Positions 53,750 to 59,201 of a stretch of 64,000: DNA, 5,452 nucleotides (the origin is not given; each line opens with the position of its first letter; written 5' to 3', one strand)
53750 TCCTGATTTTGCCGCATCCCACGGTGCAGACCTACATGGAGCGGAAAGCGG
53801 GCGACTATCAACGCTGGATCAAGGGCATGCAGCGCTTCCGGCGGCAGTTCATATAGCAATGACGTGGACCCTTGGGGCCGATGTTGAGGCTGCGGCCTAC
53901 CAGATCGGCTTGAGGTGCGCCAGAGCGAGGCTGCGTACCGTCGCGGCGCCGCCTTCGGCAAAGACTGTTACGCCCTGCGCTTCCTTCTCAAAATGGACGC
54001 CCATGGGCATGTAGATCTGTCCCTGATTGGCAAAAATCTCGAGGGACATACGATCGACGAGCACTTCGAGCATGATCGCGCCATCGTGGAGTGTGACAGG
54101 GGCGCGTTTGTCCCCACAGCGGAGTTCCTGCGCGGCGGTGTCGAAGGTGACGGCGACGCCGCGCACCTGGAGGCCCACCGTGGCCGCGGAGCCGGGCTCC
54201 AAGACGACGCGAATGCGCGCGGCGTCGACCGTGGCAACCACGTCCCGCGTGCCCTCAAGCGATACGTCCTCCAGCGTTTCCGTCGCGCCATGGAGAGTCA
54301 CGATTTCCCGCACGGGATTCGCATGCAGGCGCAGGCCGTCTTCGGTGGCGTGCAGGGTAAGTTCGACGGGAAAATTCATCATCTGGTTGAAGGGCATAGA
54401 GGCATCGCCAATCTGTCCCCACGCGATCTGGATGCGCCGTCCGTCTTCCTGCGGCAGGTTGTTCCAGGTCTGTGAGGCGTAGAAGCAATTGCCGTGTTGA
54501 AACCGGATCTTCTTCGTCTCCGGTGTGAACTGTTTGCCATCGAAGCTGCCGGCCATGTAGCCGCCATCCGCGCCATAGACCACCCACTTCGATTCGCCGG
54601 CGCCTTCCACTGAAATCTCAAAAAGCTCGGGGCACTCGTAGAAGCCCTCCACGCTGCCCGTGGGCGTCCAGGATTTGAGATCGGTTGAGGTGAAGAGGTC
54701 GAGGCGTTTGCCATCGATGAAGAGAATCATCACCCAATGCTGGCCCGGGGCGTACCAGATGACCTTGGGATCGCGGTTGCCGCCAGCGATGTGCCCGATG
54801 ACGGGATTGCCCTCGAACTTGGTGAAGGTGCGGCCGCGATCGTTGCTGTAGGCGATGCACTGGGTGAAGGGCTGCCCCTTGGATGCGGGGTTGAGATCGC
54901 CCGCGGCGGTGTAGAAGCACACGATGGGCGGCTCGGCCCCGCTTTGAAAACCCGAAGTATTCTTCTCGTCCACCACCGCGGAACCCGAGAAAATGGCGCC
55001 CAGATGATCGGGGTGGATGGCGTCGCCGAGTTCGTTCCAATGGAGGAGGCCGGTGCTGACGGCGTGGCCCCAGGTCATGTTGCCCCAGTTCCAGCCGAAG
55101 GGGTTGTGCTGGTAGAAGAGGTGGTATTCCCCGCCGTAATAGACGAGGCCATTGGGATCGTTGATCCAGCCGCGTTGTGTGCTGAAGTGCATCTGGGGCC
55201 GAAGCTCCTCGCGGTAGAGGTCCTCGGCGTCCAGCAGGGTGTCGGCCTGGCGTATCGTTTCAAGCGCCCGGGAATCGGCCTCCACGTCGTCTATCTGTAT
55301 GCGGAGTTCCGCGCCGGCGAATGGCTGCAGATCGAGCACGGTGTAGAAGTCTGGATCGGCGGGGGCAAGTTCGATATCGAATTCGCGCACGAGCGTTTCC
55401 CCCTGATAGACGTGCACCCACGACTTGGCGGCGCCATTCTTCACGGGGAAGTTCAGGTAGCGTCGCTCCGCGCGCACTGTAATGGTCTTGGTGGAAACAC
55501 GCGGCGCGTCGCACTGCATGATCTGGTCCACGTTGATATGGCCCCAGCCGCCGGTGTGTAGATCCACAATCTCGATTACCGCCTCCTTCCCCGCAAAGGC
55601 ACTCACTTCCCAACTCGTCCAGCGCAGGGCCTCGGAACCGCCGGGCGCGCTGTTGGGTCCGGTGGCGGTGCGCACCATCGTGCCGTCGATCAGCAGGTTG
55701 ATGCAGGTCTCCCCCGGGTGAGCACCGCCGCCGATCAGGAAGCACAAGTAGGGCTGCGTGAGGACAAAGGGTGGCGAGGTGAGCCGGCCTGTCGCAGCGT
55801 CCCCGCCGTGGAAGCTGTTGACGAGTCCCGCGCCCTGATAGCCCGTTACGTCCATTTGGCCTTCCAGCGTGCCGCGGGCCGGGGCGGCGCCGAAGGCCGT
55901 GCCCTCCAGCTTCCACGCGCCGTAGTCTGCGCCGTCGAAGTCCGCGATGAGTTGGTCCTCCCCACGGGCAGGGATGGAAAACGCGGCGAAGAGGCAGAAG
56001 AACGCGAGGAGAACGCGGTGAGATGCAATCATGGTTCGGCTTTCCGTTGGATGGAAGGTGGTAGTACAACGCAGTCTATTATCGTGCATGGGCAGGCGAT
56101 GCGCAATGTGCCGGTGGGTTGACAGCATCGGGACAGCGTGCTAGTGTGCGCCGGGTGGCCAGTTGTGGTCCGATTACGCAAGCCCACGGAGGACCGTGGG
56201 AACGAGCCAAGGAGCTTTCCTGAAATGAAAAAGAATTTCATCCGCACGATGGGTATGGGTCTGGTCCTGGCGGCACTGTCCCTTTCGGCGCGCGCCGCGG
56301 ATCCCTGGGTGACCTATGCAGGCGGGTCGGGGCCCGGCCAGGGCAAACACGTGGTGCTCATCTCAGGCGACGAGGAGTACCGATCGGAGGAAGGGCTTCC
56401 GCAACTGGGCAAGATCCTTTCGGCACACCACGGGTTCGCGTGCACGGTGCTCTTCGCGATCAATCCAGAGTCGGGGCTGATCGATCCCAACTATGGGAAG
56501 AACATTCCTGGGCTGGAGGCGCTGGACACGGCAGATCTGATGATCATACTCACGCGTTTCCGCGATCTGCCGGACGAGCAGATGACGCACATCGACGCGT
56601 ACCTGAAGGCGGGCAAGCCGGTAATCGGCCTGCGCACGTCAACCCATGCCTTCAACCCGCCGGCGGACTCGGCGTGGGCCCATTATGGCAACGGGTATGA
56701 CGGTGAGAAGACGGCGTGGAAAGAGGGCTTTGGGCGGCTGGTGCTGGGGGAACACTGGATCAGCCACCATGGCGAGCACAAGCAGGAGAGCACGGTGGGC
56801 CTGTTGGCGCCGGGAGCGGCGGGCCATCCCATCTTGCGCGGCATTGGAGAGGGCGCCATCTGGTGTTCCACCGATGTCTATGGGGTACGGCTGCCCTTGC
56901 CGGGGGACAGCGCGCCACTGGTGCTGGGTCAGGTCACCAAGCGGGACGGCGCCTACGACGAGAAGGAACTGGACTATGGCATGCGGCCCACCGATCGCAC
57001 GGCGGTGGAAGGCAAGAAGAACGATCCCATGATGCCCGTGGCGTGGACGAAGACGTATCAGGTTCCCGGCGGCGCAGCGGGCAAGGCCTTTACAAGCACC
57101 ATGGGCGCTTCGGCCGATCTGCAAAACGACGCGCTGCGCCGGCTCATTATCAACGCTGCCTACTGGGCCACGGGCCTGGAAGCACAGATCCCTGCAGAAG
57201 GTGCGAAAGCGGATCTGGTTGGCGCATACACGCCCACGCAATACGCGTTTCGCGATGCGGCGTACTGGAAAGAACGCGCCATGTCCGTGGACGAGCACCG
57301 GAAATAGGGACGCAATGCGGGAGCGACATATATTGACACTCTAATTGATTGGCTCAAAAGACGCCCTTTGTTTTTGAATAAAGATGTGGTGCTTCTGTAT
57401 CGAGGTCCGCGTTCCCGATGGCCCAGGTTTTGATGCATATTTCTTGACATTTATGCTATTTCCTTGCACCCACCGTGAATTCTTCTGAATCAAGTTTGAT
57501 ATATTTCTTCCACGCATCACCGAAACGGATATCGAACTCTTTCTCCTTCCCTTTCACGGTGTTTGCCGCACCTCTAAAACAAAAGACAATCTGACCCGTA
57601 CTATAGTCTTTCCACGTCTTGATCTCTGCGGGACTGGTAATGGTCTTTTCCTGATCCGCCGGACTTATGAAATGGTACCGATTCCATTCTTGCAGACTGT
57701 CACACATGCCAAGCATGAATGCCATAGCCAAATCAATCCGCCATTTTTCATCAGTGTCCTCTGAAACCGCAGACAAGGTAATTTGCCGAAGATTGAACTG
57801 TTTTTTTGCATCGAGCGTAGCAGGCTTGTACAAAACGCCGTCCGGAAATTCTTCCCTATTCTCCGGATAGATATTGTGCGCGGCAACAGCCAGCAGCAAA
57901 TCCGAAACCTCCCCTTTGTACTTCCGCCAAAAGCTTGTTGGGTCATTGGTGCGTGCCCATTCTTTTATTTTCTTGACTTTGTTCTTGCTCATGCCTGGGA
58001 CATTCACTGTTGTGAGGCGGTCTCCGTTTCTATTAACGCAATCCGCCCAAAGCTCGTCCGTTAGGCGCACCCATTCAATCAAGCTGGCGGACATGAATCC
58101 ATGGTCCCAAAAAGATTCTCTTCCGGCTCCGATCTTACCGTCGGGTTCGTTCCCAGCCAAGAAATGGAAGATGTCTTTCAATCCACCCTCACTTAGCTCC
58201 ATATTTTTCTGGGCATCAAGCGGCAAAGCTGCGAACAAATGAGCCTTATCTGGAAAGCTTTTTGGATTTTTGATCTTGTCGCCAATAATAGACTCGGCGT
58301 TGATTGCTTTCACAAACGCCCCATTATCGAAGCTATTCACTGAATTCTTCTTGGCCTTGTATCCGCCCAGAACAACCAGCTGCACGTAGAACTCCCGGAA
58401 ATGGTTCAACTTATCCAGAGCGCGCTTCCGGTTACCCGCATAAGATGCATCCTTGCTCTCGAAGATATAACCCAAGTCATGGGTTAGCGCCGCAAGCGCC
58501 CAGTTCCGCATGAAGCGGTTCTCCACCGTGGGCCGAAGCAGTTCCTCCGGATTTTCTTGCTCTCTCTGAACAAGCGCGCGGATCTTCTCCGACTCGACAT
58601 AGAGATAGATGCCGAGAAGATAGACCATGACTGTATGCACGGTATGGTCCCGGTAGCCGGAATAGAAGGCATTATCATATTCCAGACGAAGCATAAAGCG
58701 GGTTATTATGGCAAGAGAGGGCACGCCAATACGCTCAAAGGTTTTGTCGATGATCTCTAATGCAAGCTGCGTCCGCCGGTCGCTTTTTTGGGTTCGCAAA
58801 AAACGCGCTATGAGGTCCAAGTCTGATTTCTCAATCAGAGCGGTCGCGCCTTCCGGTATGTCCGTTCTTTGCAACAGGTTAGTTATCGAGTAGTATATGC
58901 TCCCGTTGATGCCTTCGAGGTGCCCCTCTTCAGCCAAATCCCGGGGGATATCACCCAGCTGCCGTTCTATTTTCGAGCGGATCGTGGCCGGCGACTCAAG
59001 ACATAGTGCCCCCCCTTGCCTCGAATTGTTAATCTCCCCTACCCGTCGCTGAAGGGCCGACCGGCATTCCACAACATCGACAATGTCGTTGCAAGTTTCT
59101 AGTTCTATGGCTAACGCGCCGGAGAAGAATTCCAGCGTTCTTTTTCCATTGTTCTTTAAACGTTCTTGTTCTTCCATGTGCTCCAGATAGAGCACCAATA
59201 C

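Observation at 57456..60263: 935-aa fusion of an Endo-IV/xylose-isomerase-like TIM barrel with an HD phosphohydrolase domain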

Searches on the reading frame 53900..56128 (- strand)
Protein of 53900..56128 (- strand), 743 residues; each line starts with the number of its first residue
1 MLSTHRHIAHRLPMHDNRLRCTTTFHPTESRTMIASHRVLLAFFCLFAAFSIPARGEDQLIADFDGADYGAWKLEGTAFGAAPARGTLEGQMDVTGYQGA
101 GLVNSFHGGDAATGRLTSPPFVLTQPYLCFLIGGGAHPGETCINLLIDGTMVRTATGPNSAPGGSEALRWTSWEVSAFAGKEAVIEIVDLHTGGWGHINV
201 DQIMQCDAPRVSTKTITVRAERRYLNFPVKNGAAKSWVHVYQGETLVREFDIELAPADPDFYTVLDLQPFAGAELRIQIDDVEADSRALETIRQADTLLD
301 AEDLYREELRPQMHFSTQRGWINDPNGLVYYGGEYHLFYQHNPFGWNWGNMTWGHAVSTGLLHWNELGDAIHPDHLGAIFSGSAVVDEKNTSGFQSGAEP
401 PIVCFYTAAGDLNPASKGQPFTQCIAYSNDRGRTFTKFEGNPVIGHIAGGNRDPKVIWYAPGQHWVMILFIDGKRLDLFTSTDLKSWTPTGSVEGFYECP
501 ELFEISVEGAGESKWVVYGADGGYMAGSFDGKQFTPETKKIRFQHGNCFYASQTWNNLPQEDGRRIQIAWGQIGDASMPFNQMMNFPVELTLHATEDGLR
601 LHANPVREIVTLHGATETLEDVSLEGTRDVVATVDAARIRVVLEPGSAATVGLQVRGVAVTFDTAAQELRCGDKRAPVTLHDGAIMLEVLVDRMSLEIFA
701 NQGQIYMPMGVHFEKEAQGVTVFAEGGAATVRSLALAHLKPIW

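Call 10: search_protein_families(library=pfam, proteins=[window:53900-56128:-], max_evalue=0.01)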
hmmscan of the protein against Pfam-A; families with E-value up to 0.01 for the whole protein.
window:53900-56128:- (743 aa): 3 families
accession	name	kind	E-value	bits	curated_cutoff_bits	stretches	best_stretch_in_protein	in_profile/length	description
PF00251.26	Glyco_hydro_32N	-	6.2e-66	223.5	22.1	1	314-598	1-302/307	Glycosyl hydrolases family 32 N-terminal domain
PF08244.19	Glyco_hydro_32C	-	3.3e-10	40.6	21.9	1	632-735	29-155/158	Glycosyl hydrolases family 32 C terminal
PF16352.10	DUF4980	-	3e-07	30.7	28.9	1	216-294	7-93/109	Domain of unknown function (DUF4980)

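Call 11: search_protein_families(library=padloc, proteins=[window:53900-56128:-], max_evalue=0.01)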
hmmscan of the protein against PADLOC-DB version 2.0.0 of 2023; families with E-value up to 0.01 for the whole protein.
window:53900-56128:- (743 aa): 0 families

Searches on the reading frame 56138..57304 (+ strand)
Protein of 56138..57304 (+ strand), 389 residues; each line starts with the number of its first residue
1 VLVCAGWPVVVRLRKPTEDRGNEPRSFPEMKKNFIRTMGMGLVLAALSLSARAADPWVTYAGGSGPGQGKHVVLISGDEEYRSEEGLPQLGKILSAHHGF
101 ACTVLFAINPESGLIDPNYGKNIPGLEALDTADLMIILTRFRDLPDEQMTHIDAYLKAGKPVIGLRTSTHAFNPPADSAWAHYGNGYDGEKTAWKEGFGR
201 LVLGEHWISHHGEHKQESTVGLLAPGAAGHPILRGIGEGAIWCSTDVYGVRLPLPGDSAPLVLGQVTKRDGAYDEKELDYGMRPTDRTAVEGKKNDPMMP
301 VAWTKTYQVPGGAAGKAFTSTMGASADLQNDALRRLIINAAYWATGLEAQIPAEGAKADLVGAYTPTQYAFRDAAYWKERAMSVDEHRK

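Call 10: search_protein_families(library=pfam, proteins=[window:56138-57304:+], max_evalue=0.01)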
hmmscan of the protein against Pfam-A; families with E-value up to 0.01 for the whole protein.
window:56138-57304:+ (389 aa): 1 family
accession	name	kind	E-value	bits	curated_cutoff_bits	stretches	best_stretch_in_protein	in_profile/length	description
PF06283.17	ThuA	-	3.2e-09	37.8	33.4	1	127-344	46-209/209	Trehalose utilisation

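Call 11: search_protein_families(library=padloc, proteins=[window:56138-57304:+], max_evalue=0.01)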
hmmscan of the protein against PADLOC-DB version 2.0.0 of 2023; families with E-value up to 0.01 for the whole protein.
window:56138-57304:+ (389 aa): 0 families

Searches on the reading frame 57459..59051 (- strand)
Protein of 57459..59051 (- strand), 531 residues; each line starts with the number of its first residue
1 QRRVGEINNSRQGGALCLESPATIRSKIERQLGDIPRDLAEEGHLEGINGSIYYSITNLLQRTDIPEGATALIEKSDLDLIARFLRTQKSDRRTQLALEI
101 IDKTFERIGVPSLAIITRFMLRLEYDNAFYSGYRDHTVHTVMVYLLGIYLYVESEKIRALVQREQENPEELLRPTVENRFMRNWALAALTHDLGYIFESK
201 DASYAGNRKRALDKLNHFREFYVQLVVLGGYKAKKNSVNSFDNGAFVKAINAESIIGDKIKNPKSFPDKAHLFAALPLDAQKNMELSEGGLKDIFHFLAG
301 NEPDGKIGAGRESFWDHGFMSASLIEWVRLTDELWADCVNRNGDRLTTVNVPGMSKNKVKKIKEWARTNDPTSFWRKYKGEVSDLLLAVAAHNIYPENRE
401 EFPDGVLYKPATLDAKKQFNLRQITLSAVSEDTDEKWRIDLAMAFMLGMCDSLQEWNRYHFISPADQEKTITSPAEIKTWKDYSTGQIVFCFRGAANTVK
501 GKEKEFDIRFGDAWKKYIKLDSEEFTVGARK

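Call 72: predict_structure(alignment_id=A6)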
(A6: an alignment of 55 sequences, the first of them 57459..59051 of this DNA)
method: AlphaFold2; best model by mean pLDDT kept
length: 531 residues; sequences in the alignment: 55
mean_pLDDT: 89.0   pTM: 0.90
mean pLDDT of the five models: 89.0, 88.5, 88.0, 87.8, 87.7
residues with pLDDT >= 90: 375; 70-90: 106; 50-70: 30; < 50: 20
segments of 3 or more residues with pLDDT < 50: 1-14, 527-531
pLDDT, mean of each block of 10 residues (from residue 1): 43 60 88 85 89 98 97 98 95 96 97 95 76 88 98 96 91 97 98 90 81 95 93 65 95 94 92 90 86 95 94 95 97 95 97 96 90 83 95 88 91 92 73 65 95 94 87 95 96 93 93 94 63 35
secondary structure, 60 per line:
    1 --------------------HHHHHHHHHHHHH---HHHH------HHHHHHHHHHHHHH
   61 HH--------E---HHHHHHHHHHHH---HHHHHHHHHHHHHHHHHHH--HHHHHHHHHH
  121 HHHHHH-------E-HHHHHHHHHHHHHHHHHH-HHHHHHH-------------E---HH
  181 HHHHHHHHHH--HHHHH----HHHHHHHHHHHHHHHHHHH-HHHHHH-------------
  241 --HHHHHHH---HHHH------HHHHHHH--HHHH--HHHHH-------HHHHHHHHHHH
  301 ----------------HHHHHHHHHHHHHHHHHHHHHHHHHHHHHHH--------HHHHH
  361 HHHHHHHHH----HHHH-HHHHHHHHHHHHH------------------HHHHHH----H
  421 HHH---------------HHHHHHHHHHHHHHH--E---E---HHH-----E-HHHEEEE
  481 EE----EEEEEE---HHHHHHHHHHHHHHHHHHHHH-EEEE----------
elements in order: H21-33 H37-40 H47-62 H75-86 H90-108 H111-126 H136-153 H155-161 H179-190 H193-197 H202-220 H222-227 H243-249 H253-256 H263-269 H272-275 H278-282 H290-300 H317-347 H356-369 H374-377 H379-391 H410-415 H420-423 H439-453 E477-482 E487-492 H496-516 E518-521

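Call 74: fold_search(model_id=the predicted structure, library=pdb)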
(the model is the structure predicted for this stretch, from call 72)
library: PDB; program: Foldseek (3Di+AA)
matches with E <= 10: 357; with E <= 0.001: 0
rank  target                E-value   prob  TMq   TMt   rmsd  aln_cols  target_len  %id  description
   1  6ff7_T                1.9e-01  0.05  0.08  0.09  39.2       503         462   11  human Bact spliceosome core structure (released 2019-03-13)
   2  5xjc_V                2.5e-01  0.06  0.08  0.09  34.5       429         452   11  Cryo-EM structure of the human spliceosome just prior to exon ligation at 3.6 angstrom (released 2017-07-05)
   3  4wv6_A                4.7e-01  0.06  0.10  0.12  23.8       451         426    9  Heterodimer of Importin alpha 1 with nuclear localization signal of TAF8 (released 2015-01-28)
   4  9lxp_R                4.9e-01  0.10  0.12  0.17  18.5       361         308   10  A Cryo-EM structure of LA-PTH-PTH1R-Beta-arrestin1 complex (state 2 conformation) (released 2026-03-04)
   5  7dvq_V                5.4e-01  0.04  0.08  0.09  36.4       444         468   11  Cryo-EM Structure of the Activated Human Minor Spliceosome (minor Bact Complex) (released 2021-03-31)
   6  8ewi_A                5.6e-01  0.06  0.14  0.06  31.4       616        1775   10  Structure of the human UBR5 HECT-type E3 ubiquitin ligase in a tetrameric form (released 2023-04-19)
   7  5z58_V                5.6e-01  0.04  0.08  0.09  34.2       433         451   10  Cryo-EM structure of a human activated spliceosome (early Bact) at 4.9 angstrom. (released 2018-09-19)
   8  5oqp_A                5.9e-01  0.04  0.10  0.08  28.3       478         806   12  Crystal structure of the S. cerevisiae condensin Ycg1-Brn1 subcomplex bound to DNA (crystal form I) (released 2017-10-18)
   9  9m1l_D                6.4e-01  0.03  0.09  0.06  26.8       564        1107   10  Cryo-EM structure of the TBC-DE-Arl2-alpha-beta-tubulin complex with GTP (released 2025-10-22)
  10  5mqf_T                6.7e-01  0.04  0.09  0.11  32.5       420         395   10  Cryo-EM structure of a human spliceosome activated for step 2 of splicing (C* complex) (released 2017-03-22)
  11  9m1i_D                8.0e-01  0.05  0.12  0.07  24.6       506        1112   11  Cryo-EM structure of the TBC-D-Arl2-beta-tubulin complex (released 2025-10-22)
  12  1bk6_A                8.7e-01  0.03  0.09  0.10  24.1       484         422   12  KARYOPHERIN ALPHA (YEAST) + SV40 T ANTIGEN NLS (released 1999-01-13)
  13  4due_A                9.1e-01  0.04  0.09  0.10  23.5       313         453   11  cytochrome P450 BM3h-2G9C6 MRI sensor bound to serotonin (released 2012-06-13)
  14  3owa_D                9.5e-01  0.05  0.11  0.11  21.2       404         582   11  Crystal Structure of Acyl-CoA Dehydrogenase complexed with FAD from Bacillus anthracis (released 2010-10-13)
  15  7y0p_A                9.5e-01  0.04  0.09  0.10  22.4       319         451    8  Crystal structure of the P450 BM3 heme domain mutant F87A/T268V/A82T/I263L in complex with N-imidazolyl-hexanoyl-L-phe (released 2023-06-14)
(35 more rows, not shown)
